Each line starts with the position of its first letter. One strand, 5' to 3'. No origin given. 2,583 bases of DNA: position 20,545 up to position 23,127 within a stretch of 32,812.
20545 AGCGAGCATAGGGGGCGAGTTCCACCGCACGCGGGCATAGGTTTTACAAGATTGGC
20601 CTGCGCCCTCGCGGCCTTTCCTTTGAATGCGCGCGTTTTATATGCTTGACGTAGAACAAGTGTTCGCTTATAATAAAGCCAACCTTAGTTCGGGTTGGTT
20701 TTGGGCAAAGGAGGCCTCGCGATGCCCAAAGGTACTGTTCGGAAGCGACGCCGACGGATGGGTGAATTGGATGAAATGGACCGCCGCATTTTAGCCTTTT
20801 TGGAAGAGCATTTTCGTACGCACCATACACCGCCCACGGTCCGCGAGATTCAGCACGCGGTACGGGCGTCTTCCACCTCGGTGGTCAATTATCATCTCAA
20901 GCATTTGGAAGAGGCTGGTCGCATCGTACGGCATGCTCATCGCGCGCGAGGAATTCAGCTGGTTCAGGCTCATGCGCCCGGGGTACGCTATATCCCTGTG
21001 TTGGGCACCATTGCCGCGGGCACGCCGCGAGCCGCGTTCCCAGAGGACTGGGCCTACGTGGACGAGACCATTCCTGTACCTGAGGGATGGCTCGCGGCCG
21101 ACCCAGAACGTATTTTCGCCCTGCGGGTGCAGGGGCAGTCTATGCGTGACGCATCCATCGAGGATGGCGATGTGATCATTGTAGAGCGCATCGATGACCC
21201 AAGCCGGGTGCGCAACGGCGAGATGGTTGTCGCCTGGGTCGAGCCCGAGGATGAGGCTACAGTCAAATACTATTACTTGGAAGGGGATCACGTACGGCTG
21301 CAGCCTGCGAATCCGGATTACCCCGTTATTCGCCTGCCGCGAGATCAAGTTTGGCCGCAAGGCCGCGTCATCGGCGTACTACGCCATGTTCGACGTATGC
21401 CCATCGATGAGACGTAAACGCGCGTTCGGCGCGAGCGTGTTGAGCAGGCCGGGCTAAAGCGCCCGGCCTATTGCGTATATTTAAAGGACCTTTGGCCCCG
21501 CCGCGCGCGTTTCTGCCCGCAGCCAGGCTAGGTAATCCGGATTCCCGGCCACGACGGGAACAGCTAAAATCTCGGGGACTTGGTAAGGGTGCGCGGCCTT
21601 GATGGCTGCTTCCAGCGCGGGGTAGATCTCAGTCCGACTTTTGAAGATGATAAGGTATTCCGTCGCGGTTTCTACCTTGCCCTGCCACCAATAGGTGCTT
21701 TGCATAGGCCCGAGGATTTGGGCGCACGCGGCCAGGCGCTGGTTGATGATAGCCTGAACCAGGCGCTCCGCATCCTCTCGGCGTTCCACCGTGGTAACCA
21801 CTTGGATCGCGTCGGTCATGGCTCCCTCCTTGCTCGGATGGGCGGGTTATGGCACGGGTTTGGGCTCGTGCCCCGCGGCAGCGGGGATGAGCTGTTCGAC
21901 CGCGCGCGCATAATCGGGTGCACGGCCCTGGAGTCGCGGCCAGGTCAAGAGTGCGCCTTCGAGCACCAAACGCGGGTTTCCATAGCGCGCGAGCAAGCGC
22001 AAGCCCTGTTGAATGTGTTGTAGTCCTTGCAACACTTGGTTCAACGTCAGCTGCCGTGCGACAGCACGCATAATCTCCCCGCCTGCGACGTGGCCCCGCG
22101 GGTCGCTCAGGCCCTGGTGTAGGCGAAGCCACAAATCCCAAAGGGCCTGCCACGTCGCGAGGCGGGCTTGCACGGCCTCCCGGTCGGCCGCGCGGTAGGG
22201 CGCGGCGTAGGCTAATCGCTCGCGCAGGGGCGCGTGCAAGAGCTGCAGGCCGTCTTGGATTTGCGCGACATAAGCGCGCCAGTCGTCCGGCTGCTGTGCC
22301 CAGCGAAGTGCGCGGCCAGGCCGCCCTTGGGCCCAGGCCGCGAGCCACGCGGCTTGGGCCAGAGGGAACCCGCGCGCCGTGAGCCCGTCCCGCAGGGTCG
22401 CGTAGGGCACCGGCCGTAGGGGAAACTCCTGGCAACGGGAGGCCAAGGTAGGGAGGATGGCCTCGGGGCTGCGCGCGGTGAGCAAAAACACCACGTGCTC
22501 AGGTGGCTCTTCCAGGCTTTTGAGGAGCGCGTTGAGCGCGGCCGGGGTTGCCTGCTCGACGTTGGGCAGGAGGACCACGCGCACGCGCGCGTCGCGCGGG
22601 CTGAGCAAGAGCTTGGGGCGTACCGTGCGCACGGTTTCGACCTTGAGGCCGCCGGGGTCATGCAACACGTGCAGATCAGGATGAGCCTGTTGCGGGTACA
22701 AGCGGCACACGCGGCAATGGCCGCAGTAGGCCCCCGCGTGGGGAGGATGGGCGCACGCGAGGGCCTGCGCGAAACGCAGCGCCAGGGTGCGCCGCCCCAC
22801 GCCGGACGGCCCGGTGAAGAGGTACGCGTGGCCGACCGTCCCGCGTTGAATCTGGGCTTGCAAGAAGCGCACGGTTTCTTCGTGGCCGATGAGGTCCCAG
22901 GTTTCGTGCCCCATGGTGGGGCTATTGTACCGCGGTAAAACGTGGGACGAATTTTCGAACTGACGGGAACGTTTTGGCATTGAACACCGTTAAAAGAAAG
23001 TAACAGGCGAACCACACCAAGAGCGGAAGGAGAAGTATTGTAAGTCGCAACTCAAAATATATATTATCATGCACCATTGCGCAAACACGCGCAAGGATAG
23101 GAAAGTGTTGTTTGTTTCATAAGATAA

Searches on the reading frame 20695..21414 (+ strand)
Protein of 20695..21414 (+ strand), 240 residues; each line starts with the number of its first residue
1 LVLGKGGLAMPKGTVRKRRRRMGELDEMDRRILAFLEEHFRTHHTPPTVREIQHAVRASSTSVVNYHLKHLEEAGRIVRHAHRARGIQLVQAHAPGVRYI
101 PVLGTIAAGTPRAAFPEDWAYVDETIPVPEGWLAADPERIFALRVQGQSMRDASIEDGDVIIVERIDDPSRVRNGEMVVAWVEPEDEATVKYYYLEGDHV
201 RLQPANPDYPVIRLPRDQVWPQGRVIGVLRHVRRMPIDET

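Call 67: search_protein_families(library=pfam, proteins=[window:20695-21414:+], max_evalue=0.001)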
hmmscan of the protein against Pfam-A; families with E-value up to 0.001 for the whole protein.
window:20695-21414:+ (240 aa): 2 families
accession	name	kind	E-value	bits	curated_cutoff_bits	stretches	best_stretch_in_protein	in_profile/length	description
PF00717.28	Peptidase_S24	-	1.6e-26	92.7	23.3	1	101-226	1-116/116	Peptidase S24-like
PF01726.22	LexA_DNA_bind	-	2.8e-12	46.6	23.7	1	22-86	1-65/65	LexA DNA binding domain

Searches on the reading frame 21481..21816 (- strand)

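Call 67: search_protein_families(library=pfam, proteins=[window:21481-21816:-], max_evalue=0.001)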
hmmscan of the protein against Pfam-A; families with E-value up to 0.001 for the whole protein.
window:21481-21816:- (111 aa): 1 family
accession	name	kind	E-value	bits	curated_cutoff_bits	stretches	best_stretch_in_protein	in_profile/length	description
PF03091.20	CutA1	-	5.8e-36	122.7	22.4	1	5-101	2-98/99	CutA1 divalent ion tolerance protein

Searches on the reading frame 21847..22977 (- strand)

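Call 67: search_protein_families(library=pfam, proteins=[window:21847-22977:-], max_evalue=0.001)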
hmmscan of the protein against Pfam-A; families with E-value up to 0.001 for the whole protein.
window:21847-22977:- (376 aa): 1 family
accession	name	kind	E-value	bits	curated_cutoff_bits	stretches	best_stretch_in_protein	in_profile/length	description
PF13177.12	DNA_pol3_delta2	-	2.7e-43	148.2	27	1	32-190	2-160/161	DNA polymerase III, delta subunit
